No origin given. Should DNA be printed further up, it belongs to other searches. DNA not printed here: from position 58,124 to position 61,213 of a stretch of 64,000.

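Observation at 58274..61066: Single-gene PHP-nuclease-like + SMC/ABC ATPase fusion next to tRNA-Gly: candidate anti-phage defence (Ppl-like architecture)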

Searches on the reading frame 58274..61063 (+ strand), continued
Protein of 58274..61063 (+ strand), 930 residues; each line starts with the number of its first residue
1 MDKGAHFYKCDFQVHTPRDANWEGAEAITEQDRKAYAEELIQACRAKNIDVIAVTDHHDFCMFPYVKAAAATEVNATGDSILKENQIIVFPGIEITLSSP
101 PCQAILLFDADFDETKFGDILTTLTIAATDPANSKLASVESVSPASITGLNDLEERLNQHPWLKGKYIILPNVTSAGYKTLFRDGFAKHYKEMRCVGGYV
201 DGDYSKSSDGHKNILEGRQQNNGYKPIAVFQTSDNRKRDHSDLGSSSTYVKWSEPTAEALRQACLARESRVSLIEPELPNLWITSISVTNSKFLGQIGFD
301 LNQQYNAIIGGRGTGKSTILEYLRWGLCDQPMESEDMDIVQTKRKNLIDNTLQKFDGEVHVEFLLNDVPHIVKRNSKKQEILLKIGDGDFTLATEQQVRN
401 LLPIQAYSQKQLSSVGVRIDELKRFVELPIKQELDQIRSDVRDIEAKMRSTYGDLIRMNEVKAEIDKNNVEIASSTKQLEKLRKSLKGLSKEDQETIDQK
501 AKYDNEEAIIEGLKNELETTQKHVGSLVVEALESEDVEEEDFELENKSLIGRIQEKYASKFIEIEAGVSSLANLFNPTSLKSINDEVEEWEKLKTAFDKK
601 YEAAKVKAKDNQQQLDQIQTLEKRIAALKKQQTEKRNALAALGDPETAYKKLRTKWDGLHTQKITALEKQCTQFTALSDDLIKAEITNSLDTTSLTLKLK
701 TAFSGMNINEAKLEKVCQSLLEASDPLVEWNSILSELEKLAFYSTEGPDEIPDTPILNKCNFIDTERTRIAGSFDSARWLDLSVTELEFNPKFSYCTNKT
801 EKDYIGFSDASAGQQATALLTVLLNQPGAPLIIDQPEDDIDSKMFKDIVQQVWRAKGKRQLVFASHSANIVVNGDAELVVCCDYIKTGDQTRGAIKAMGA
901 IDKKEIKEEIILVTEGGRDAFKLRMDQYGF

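Call 35: get_annotated_region(hit=H13, flank=6000)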
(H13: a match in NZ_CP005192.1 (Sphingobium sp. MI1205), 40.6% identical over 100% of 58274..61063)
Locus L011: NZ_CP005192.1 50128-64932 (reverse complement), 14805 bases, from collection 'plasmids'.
description: Sphingobium sp. MI1205 plasmid pMI3, complete sequence
organism: Sphingobium sp. MI1205 (NCBI taxid 407020)
taxonomy: Bacteria; Pseudomonadota; Alphaproteobacteria; Sphingomonadales; Sphingomonadaceae; Sphingobium; Sphingobium sp. MI1205
host: -; source: -; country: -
typing (MOB-suite, as given by PLSDB): conjugative; replicon rep_cluster_1319,rep_cluster_1617; relaxase MOBP,MOBQ; mating-pair formation MPF_T
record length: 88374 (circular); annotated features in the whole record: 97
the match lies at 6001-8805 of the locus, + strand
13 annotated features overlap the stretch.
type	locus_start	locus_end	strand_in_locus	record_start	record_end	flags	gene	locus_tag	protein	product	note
CDS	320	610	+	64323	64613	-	-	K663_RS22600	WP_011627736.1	type II toxin-antitoxin system RelE/ParE family toxin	-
CDS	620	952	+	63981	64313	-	-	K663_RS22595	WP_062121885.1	HigA family addiction module antitoxin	-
CDS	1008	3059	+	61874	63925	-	-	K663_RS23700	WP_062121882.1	site-specific DNA-methyltransferase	GO:0009307 - DNA restriction-modification system [Evidence IEA]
CDS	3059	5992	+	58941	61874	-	-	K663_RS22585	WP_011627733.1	DEAD/DEAH box helicase family protein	-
CDS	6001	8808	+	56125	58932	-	-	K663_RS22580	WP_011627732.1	TrlF family AAA-like ATPase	GO:0006302 - double-strand break repair [Evidence IEA]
CDS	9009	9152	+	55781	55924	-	-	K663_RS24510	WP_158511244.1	hypothetical protein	-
CDS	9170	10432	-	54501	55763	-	-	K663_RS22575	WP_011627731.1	Y-family DNA polymerase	-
CDS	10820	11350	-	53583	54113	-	-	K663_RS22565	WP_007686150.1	GNAT family N-acetyltransferase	-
CDS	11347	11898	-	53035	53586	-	-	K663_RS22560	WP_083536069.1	recombinase family protein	GO:0006310 - DNA recombination [Evidence IEA]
CDS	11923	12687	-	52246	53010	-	-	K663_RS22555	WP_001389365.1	IS6-like element IS6100 family transposase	GO:0006313 - DNA transposition [Evidence IEA]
CDS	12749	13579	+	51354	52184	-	-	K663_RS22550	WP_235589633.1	SRPBCC family protein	GO:0044237 - cellular metabolic process [Evidence IEA]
CDS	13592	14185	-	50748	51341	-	-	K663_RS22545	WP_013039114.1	recombinase family protein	GO:0006310 - DNA recombination [Evidence IEA]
CDS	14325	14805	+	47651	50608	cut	-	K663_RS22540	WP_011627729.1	Tn3 family transposase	-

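Call 36: get_annotated_region(hit=H14, flank=6000)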
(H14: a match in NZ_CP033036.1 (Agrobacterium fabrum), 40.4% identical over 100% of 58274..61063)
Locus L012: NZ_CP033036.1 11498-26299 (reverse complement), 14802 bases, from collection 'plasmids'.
description: Agrobacterium fabrum strain 12D13 plasmid pAt12D13a, complete sequence
organism: Agrobacterium fabrum (NCBI taxid 1176649)
taxonomy: Bacteria; Pseudomonadota; Alphaproteobacteria; Hyphomicrobiales; Rhizobiaceae; Agrobacterium; Agrobacterium fabrum
host: -; source: -; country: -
typing (MOB-suite, as given by PLSDB): non-mobilizable
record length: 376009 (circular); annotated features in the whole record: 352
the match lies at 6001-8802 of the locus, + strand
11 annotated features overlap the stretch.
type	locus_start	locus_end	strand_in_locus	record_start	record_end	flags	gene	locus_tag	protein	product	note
CDS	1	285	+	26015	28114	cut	-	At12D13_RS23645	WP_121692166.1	hypothetical protein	-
CDS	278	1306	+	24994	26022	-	-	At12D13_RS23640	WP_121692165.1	hypothetical protein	-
CDS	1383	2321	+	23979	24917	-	thyX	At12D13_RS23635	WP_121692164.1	FAD-dependent thymidylate synthase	GO:0009265 - 2'-deoxyribonucleotide biosynthetic process [Evidence IEA]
CDS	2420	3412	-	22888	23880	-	-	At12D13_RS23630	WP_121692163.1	DUF4238 domain-containing protein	-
CDS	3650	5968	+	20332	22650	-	-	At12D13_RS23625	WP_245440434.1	restriction endonuclease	GO:0009307 - DNA restriction-modification system [Evidence IEA]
CDS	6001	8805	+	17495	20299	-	-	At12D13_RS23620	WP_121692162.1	TrlF family AAA-like ATPase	-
CDS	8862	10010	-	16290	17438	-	-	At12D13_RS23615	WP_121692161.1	RHE_PE00001 family protein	-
CDS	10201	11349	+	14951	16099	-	-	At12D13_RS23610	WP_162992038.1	site-specific integrase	GO:0015074 - DNA integration [Evidence IEA]; GO:0006310 - DNA recombination [Evidence IEA]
CDS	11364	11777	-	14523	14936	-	-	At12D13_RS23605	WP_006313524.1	type II toxin-antitoxin system VapC family toxin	-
CDS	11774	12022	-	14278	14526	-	-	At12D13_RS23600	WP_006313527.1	type II toxin-antitoxin system VapB family antitoxin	-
CDS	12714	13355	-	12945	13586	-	-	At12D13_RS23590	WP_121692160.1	DsbA family protein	-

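Call 37: get_annotated_region(hit=H31, flank=6000)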
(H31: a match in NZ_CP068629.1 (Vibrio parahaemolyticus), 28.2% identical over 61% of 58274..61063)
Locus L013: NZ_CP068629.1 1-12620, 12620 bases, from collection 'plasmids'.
description: Vibrio parahaemolyticus strain LH80 plasmid pLH80-1, complete sequence
organism: Vibrio parahaemolyticus (NCBI taxid 670)
taxonomy: Bacteria; Pseudomonadota; Gammaproteobacteria; Vibrionales; Vibrionaceae; Vibrio; Vibrio parahaemolyticus
host: -; source: Penaeus vannamei; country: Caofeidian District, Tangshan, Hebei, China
typing (MOB-suite, as given by PLSDB): non-mobilizable; replicon rep_cluster_1134; mating-pair formation MPF_F
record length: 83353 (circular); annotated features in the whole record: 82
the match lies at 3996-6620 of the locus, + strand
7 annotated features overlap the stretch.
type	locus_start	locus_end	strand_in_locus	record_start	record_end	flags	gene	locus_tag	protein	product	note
CDS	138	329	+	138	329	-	-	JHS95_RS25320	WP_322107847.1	hypothetical protein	-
CDS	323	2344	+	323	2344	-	pglX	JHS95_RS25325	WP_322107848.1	BREX-1 system adenine-specific DNA-methyltransferase PglX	GO:0006306 - DNA methylation [Evidence IEA]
CDS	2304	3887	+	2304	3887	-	pglX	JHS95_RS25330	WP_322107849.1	BREX-1 system adenine-specific DNA-methyltransferase PglX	GO:0006306 - DNA methylation [Evidence IEA]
CDS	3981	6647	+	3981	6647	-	-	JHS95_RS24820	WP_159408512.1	TrlF family AAA-like ATPase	GO:0006302 - double-strand break repair [Evidence IEA]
CDS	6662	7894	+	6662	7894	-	-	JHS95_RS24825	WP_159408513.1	RNA-binding domain-containing protein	-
CDS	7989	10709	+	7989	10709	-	pglZ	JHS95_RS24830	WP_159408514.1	BREX-1 system phosphatase PglZ type A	-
CDS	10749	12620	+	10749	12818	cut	brxL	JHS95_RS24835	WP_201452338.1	protease Lon-related BREX system protein BrxL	GO:0008150 - biological_process [Evidence IEA]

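Call 38: get_annotated_region(hit=H20, flank=6000)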
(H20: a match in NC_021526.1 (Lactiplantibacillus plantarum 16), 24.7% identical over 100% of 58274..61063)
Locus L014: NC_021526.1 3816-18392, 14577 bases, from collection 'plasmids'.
description: Lactiplantibacillus plantarum 16 plasmid Lp16D, complete sequence
organism: Lactiplantibacillus plantarum 16 (NCBI taxid 1327988)
taxonomy: Bacteria; Bacillota; Bacilli; Lactobacillales; Lactobacillaceae; Lactiplantibacillus; Lactiplantibacillus plantarum; Lactiplantibacillus plantarum 16
host: -; source: -; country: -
typing (MOB-suite, as given by PLSDB): mobilizable; replicon rep_cluster_1006; relaxase MOBQ
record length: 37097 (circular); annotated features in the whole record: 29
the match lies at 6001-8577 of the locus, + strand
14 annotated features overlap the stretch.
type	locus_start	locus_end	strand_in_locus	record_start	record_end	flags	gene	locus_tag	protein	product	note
CDS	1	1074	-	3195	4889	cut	-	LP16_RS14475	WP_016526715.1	oleate hydratase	GO:0006631 - fatty acid metabolic process [Evidence IEA]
CDS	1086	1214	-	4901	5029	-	-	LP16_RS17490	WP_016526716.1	hypothetical protein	-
CDS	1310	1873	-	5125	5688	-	-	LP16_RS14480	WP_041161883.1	TetR/AcrR family transcriptional regulator C-terminal domain-containing protein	-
CDS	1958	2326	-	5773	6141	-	dhaM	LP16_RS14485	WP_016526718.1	dihydroxyacetone kinase phosphoryl donor subunit DhaM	-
CDS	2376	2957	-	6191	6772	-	dhaL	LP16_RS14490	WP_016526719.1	dihydroxyacetone kinase subunit DhaL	GO:0006071 - glycerol metabolic process [Evidence IEA]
CDS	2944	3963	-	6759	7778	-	dhaK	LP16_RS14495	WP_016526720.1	dihydroxyacetone kinase subunit DhaK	GO:0006071 - glycerol metabolic process [Evidence IEA]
CDS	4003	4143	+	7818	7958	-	-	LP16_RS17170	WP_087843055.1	hypothetical protein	-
CDS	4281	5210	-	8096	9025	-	-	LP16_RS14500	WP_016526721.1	IS30-like element ISLpl1 family transposase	GO:0006313 - DNA transposition [Evidence IEA]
CDS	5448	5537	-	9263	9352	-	-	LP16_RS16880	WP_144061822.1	putative holin-like toxin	-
CDS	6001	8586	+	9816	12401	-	-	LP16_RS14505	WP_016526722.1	TrlF family AAA-like ATPase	GO:0006302 - double-strand break repair [Evidence IEA]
CDS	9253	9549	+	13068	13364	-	-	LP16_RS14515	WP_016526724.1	DUF5839 family protein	-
CDS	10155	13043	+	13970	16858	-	-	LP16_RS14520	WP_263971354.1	glycoside hydrolase family 68 protein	-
CDS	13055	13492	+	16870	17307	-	-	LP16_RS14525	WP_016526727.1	MarR family transcriptional regulator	GO:0006355 - regulation of DNA-templated transcription [Evidence IEA]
CDS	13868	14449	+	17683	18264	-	-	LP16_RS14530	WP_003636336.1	recombinase family protein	GO:0006310 - DNA recombination [Evidence IEA]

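Call 39: get_annotated_region(hit=H1, flank=5000)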
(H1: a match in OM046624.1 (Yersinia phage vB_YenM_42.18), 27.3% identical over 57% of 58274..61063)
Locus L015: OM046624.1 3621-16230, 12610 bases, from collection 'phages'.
description: Yersinia phage vB_YenM_42.18, complete genome.
organism: Yersinia phage vB_YenM_42.18 (NCBI taxid 2918926)
taxonomy: Viruses; Duplodnaviria; Heunggongvirae; Uroviricota; Caudoviricetes; Peduoviridae; Firavirus; Firavirus YenM4218
host: Yersinia enterocolitica; source: -; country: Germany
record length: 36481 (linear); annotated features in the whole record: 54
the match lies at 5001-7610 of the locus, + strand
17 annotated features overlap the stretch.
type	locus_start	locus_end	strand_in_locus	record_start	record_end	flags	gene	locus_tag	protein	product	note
CDS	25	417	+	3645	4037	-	-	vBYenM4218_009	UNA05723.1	replication protein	replication protein GpB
CDS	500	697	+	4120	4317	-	-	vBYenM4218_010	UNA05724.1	transcriptional regulator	-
CDS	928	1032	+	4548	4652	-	-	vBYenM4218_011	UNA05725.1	hypothetical protein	-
CDS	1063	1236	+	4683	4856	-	-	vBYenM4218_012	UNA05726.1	hypothetical protein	-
CDS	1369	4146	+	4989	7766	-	-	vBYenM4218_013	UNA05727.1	replication protein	replication protein GpA, endonuclease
CDS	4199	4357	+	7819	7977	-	-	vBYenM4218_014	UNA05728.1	hypothetical protein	-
CDS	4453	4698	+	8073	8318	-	-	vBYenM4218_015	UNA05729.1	hypothetical protein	-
CDS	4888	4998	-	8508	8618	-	-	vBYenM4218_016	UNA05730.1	hypothetical protein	-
CDS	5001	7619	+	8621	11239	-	-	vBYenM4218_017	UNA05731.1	chromosome partition protein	chromosome partition protein Smc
CDS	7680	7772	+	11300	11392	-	-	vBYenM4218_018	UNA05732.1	hypothetical protein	-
CDS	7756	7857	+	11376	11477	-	-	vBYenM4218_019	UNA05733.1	hypothetical protein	-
CDS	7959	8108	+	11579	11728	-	-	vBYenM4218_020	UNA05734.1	hypothetical protein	-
CDS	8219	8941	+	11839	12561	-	-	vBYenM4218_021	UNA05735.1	hypothetical protein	-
CDS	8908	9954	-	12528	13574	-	-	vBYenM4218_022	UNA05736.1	portal vertex protein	portal vertex protein GpQ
CDS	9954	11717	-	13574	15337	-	-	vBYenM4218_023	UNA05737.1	terminase, ATPase subunit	terminase, ATPase subunit GpP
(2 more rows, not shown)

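Call 40: search_protein_families(library=ncbifam, proteins=[L015:5001-7616:+, L013:3981-6644:+, L013:6662-7891:+, L014:6001-8583:+, L011:6001-8805:+, L002:12808-13221:+, L009:12931-13560:+], max_evalue=0.00001)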
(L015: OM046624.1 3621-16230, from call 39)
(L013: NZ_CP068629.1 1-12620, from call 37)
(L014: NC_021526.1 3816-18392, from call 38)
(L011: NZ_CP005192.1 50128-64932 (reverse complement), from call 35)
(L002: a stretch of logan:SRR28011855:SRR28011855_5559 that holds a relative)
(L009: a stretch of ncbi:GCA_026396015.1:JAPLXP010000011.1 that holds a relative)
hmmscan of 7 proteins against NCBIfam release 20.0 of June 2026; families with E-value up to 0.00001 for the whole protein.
L015:5001-7616:+ (872 aa): 6 families
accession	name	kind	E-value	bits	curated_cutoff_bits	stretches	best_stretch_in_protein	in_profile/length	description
NF045780.1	TrlF_fam_ATP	equivalog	9.4e-139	464.8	350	1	4-871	2-944/944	TrlF family AAA-like ATPase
NF045781.1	Spaf1101_AAA_ATP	equivalog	2.4e-58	198.3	475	2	739-871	697-833/836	Spaf_1101 family AAA-like ATPase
NF042955.1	Ppl_antiphage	equivalog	8.9e-37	126.5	1000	2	746-866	759-878/882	anti-phage protein Ppl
NF038032.1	CehA_McbA_metalo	domain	1.7e-13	50.7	80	1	7-168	2-147/315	CehA/McbA family metallohydrolase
NF047791.1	RNaseRnm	equivalog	5.4e-08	32.4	375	1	24-81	10-69/275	RNase RNM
NF041577.1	nside_bi_sphtase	equivalog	9.7e-08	31.5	400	1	11-83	5-70/276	3',5'-nucleoside bisphosphate phosphatase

L013:3981-6644:+ (888 aa): 7 families
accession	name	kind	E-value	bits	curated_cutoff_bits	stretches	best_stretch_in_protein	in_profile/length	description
NF045780.1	TrlF_fam_ATP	equivalog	3.8e-163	545.5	350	1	6-879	3-944/944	TrlF family AAA-like ATPase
NF045781.1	Spaf1101_AAA_ATP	equivalog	1.3e-65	222.4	475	2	734-878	680-832/836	Spaf_1101 family AAA-like ATPase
NF042955.1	Ppl_antiphage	equivalog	5e-51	173.7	1000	2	711-876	720-880/882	anti-phage protein Ppl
NF040873.1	AztA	equivalog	1.2e-07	31.5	220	0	732-820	89-179/191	zinc ABC transporter ATP-binding protein AztA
NF000355.4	ribo_prot_ABC_F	equivalog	3.3e-06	26.2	380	0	726-819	82-173/499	ribosomal protection-like ABC-F family protein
NF008409.0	PRK11231.1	equivalog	7.2e-06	25.5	375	0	739-798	115-176/255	Fe(3+) dicitrate ABC transporter ATP-binding protein FecE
TIGR01166.1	cbiO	subfamily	9.6e-06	25.2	211.8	0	731-821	98-188/190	cobalt ABC transporter, ATP-binding protein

L013:6662-7891:+ (410 aa): 0 families

L014:6001-8583:+ (861 aa): 3 families
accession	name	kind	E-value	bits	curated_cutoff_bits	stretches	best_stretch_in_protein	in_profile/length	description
NF045780.1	TrlF_fam_ATP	equivalog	6.9e-136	455.3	350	1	3-858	1-944/944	TrlF family AAA-like ATPase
NF045781.1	Spaf1101_AAA_ATP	equivalog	1.2e-64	219.1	475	2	677-858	645-833/836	Spaf_1101 family AAA-like ATPase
NF042955.1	Ppl_antiphage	equivalog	2.7e-48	164.6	1000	2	704-853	730-878/882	anti-phage protein Ppl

L011:6001-8805:+ (935 aa): 3 families
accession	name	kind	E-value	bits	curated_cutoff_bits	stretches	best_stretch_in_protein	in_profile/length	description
NF045780.1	TrlF_fam_ATP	equivalog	4.8e-150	502.1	350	1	3-934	1-944/944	TrlF family AAA-like ATPase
NF042955.1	Ppl_antiphage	equivalog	5.8e-48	163.5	1000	2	802-930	754-879/882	anti-phage protein Ppl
NF045781.1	Spaf1101_AAA_ATP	equivalog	4.7e-37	127.9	475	2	812-933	709-832/836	Spaf_1101 family AAA-like ATPase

L002:12808-13221:+ (138 aa): 0 families

L009:12931-13560:+ (210 aa): 2 families
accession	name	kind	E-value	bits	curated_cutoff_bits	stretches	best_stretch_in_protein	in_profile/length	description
TIGR00372.1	cas4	equivalog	3.2e-06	27.1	65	0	82-147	71-128/180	CRISPR-associated protein Cas4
TIGR02784.1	addA_alphas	equivalog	7.9e-06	24.5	860.75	1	72-131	1061-1117/1138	double-strand break repair helicase AddA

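Call 64: predict_structure(alignment_id=A1)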
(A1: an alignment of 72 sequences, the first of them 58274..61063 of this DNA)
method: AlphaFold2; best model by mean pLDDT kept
length: 930 residues; sequences in the alignment: 72
mean_pLDDT: 83.1   pTM: 0.70
mean pLDDT of the five models: 83.1, 78.5, 75.2, 74.4, 72.8
residues with pLDDT >= 90: 259; 70-90: 582; 50-70: 69; < 50: 20
segments of 3 or more residues with pLDDT < 50: 332-335, 534-543, 886-888
pLDDT, mean of each block of 10 residues (from residue 1): 82 89 87 93 94 82 92 89 90 84 90 88 83 72 80 90 91 82 69 82 89 82 82 89 93 90 84 88 91 82 92 80 85 51 74 83 91 88 92 88 77 67 80 87 91 88 85 82 74 79 75 76 69 48 65 82 80 81 85 84 73 76 81 81 87 92 92 91 90 91 89 91 90 91 76 87 87 87 90 89 89 84 88 84 82 89 84 88 61 79 84 74 61
secondary structure, 60 per line:
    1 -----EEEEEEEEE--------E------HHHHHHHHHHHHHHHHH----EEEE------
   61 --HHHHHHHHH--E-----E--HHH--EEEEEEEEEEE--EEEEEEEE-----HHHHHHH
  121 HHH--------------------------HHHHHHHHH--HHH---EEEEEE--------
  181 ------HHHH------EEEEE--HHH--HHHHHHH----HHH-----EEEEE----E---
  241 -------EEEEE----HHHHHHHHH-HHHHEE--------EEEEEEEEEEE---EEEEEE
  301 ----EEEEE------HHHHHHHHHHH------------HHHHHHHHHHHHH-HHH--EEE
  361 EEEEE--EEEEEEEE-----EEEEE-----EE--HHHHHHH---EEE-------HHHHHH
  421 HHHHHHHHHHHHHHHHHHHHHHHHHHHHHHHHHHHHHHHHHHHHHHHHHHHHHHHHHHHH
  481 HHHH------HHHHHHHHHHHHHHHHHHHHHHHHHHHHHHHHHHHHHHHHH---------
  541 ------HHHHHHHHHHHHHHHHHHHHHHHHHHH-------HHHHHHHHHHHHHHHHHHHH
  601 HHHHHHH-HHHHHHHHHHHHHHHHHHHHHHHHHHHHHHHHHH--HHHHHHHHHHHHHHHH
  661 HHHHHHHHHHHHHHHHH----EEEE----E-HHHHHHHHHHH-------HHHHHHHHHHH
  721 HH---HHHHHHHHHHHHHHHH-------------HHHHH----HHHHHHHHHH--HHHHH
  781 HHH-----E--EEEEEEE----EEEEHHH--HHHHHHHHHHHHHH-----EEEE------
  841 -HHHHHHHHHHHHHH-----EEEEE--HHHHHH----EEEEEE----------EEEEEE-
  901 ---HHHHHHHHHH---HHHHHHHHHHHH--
elements in order (helices of 4 or more, strands of 3 or more residues): E6-14 H30-46 E51-54 H63-71 E88-98 E101-108 H114-123 H150-158 E167-172 H187-190 E197-201 H209-215 E228-232 E248-252 H257-265 H267-270 E281-291 E295-300 E305-309 H316-326 H339-351 E358-365 E368-375 E381-385 H395-401 E405-407 H415-484 H491-531 H547-573 H581-607 H609-642 H645-677 E682-685 H692-702 H710-722 H726-741 H755-759 H764-773 H776-783 E792-798 E803-806 H812-825 E831-834 H842-855 E861-865 H868-873 E878-883 E894-899 H904-913 H917-928

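Call 65: search_protein_representatives(protein=window:58274-61063:+)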
Query: 930 residues. Proteins with E-value up to 0.001 (for the whole library): 6060; up to 1e-10: 3674; up to 1e-30: 689. The best 150 are listed.
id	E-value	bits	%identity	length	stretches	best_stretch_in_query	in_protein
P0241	1.5e-292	989.6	49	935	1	1-930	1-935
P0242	1.1e-263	894.2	48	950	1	1-930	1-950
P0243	7.7e-259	878.1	45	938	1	1-930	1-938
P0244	1.9e-256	870.1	46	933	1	1-930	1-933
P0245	1.2e-251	854.3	44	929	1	1-930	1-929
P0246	1.7e-251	853.8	44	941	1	2-930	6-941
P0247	8.0e-247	838.3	44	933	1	1-930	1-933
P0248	2.1e-242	823.7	44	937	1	1-930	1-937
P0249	9.3e-240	814.9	44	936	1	1-930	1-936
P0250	4.7e-238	809.3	43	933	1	1-930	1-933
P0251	5.6e-238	809.0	44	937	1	2-930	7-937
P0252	6.4e-238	808.8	43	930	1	1-930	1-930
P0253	3.2e-235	799.9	42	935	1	1-930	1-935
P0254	3.9e-235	799.6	44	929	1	1-930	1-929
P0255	9.2e-232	788.5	43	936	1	1-930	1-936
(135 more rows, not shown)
